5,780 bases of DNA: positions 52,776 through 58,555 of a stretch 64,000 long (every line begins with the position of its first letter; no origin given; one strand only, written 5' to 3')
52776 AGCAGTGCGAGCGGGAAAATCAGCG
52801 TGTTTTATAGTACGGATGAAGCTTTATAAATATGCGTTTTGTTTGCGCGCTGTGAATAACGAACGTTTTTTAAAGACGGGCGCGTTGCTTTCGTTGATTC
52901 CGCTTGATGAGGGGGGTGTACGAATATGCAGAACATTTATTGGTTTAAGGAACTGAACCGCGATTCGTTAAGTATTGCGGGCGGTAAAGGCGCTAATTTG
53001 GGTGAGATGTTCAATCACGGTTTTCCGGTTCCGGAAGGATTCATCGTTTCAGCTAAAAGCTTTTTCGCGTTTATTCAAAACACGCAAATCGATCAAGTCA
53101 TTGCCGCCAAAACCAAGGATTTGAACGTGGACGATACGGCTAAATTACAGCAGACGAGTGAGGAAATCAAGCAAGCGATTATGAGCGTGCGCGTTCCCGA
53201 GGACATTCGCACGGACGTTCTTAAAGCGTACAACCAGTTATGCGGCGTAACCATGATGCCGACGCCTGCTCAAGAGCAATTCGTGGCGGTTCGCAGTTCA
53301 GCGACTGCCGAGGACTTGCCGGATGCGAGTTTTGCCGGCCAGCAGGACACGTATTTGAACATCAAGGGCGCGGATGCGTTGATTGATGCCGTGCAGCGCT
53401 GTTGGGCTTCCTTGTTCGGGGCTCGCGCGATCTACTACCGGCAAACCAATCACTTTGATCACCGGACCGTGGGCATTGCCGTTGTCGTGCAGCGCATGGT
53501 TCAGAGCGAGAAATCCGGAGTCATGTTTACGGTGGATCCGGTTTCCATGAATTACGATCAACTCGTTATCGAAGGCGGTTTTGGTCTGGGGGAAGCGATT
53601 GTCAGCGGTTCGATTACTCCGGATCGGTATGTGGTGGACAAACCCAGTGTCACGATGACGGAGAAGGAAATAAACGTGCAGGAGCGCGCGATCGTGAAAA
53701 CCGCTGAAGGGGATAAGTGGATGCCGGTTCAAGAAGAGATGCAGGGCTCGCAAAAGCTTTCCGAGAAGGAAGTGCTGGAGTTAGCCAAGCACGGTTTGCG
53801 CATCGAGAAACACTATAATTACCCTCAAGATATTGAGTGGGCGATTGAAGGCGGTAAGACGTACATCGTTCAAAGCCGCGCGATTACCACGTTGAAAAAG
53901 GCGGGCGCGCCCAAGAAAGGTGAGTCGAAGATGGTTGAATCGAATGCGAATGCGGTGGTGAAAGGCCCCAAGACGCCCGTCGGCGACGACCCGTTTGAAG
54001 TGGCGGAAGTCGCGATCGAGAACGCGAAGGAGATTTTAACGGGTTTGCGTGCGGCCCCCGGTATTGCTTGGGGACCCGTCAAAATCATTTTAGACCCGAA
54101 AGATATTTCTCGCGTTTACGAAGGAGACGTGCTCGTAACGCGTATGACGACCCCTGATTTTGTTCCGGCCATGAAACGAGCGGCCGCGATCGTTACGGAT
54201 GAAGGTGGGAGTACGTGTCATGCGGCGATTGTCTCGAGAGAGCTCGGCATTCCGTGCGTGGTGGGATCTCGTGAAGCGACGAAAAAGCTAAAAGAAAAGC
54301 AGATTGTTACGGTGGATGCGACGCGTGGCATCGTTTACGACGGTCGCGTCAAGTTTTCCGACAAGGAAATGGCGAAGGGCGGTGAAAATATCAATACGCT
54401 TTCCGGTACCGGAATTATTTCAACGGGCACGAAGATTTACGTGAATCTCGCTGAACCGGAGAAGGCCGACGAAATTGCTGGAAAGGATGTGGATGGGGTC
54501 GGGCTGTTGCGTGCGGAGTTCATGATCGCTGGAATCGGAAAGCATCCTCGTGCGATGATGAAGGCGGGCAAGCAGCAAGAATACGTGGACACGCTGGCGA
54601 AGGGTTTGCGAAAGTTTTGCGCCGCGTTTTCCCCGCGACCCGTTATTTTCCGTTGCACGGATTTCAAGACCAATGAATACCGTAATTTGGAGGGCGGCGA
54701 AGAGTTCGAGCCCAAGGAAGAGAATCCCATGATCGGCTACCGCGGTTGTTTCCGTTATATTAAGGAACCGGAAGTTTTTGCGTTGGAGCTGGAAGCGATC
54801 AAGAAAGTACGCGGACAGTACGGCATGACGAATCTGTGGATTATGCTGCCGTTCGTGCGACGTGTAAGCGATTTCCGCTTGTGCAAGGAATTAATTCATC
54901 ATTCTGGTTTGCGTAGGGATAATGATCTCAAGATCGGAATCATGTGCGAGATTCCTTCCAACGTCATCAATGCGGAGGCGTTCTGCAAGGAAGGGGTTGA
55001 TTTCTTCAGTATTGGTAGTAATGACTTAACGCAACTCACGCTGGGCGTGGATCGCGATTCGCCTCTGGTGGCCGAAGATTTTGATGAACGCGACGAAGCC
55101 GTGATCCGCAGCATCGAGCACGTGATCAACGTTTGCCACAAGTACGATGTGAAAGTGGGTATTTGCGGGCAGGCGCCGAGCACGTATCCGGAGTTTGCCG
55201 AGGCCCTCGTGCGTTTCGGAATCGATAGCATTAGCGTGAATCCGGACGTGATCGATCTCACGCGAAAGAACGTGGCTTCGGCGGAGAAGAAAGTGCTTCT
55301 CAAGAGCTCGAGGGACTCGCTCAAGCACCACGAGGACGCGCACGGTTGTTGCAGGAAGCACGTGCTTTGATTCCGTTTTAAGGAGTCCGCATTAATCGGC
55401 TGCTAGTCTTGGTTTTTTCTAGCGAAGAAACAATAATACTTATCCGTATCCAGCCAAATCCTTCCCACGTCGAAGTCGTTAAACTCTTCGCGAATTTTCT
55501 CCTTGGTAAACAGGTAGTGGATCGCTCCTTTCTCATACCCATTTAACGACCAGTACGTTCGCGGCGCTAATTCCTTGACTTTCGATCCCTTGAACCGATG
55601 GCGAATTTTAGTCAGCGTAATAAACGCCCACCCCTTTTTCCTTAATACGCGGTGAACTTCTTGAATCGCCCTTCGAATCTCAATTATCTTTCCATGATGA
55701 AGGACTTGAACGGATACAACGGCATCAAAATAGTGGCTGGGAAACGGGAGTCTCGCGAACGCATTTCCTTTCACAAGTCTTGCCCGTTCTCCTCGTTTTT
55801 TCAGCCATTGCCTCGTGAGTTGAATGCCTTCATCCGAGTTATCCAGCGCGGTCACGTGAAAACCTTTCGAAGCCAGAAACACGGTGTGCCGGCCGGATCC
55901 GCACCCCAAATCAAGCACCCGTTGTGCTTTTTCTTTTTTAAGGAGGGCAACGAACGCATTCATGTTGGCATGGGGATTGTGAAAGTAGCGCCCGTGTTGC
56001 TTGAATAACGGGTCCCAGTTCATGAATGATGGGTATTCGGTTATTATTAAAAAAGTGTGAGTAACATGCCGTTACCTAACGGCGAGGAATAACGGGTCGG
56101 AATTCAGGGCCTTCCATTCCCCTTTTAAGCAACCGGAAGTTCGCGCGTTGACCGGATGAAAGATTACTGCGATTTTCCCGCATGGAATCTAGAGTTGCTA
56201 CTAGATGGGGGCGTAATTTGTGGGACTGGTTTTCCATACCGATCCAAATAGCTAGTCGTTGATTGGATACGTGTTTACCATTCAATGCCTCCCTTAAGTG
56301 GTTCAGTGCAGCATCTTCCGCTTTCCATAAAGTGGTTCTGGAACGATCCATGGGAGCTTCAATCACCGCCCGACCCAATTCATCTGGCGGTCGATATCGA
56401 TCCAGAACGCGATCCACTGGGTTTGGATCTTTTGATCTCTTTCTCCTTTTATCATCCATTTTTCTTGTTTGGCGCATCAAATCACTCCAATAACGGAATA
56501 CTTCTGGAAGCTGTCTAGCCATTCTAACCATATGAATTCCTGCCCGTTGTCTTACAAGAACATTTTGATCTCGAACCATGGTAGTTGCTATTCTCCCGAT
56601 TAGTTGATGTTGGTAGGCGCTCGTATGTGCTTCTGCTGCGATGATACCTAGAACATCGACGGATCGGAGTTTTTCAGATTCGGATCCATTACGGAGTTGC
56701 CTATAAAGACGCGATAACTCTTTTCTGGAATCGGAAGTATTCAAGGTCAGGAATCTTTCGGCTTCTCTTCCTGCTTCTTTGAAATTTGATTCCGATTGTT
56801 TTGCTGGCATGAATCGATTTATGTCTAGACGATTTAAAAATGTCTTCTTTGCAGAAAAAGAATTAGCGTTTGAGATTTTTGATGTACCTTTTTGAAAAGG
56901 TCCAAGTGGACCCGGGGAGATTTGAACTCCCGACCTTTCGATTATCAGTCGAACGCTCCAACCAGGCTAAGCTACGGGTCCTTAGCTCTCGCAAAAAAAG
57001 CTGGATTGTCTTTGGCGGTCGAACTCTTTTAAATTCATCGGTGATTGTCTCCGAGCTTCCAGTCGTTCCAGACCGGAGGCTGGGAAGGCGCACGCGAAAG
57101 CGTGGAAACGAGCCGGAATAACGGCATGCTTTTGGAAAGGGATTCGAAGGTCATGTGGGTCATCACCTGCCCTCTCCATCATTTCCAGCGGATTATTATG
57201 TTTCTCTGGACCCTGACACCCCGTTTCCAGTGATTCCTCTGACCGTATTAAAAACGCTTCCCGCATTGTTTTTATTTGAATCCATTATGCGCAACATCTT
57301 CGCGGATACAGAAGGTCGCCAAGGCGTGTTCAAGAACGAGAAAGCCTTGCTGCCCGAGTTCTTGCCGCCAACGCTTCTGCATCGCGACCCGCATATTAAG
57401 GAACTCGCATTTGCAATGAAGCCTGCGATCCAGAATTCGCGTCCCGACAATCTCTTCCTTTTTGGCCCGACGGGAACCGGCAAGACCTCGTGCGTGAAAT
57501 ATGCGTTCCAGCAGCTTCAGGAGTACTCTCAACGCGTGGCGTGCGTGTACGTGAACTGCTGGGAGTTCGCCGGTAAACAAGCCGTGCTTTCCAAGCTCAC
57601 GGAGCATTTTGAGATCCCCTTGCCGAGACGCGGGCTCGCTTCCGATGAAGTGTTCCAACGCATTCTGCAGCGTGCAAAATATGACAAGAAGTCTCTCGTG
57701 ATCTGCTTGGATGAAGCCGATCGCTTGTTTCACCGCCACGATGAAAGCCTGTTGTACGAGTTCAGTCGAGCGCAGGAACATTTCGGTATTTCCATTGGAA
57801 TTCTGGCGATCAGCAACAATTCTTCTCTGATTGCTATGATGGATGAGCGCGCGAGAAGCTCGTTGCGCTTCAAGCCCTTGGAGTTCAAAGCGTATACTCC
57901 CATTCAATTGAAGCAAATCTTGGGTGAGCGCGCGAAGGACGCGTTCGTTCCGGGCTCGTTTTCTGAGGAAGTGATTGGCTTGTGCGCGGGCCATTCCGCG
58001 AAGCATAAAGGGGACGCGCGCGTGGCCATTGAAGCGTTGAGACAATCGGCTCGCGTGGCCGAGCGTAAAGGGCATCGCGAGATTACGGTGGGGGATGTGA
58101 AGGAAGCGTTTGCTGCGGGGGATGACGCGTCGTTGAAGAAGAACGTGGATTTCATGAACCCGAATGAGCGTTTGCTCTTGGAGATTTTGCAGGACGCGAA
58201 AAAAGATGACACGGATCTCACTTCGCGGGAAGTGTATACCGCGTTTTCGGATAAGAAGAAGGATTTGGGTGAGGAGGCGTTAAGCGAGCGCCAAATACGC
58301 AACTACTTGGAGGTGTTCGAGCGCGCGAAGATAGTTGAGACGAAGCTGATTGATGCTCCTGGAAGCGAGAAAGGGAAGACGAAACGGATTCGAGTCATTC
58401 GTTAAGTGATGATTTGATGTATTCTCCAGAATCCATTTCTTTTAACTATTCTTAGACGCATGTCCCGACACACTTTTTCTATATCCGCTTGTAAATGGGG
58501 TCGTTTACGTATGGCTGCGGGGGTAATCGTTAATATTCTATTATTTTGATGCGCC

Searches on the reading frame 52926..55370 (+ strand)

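Call 20: search_protein_families(library=pfam, proteins=[window:52926-55370:+], max_evalue=0.00001)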
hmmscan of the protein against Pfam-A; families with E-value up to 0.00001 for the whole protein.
window:52926-55370:+ (814 aa): 3 families
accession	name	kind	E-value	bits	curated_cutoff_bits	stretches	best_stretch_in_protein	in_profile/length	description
PF01326.24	PPDK_N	-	5.5e-108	361.6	27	1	17-334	3-323/328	Pyruvate phosphate dikinase, AMP/ATP-binding domain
PF02896.24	PEP-utilizers_C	-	5.8e-73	246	22.8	1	502-786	20-291/293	PEP-utilising enzyme, PEP-binding domain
PF00391.29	PEP-utilizers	-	4.8e-29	100.2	23.1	1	399-468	3-72/72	PEP-utilising enzyme, mobile domain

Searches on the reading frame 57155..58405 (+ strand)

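Call 20: search_protein_families(library=pfam, proteins=[window:57155-58405:+], max_evalue=0.00001)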
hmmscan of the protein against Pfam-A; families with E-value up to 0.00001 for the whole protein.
window:57155-58405:+ (416 aa): 6 families
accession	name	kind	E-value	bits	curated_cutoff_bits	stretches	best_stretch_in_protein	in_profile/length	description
PF22703.2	Cdc6_lid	-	4.3e-21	75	27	1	254-319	2-67/68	Cdc6 AAA+ ATPase-type lid domain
PF13401.12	AAA_22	-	2.2e-13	51.1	27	1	97-212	5-116/130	AAA domain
PF13191.12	AAA_16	-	2.9e-11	44.6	32.6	1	74-208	2-160/167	AAA ATPase domain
PF00004.35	AAA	-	1.4e-08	35.7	21.2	1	101-222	2-110/131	ATPase family associated with various cellular activities (AAA)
PF01637.24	ATPase_2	-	3.9e-08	33.8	33.2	1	92-239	15-174/225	ATPase domain predominantly from Archaea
PF09079.17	Cdc6_C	-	3.2e-06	27.5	25.1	0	340-414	13-86/96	CDC6, C terminal winged helix domain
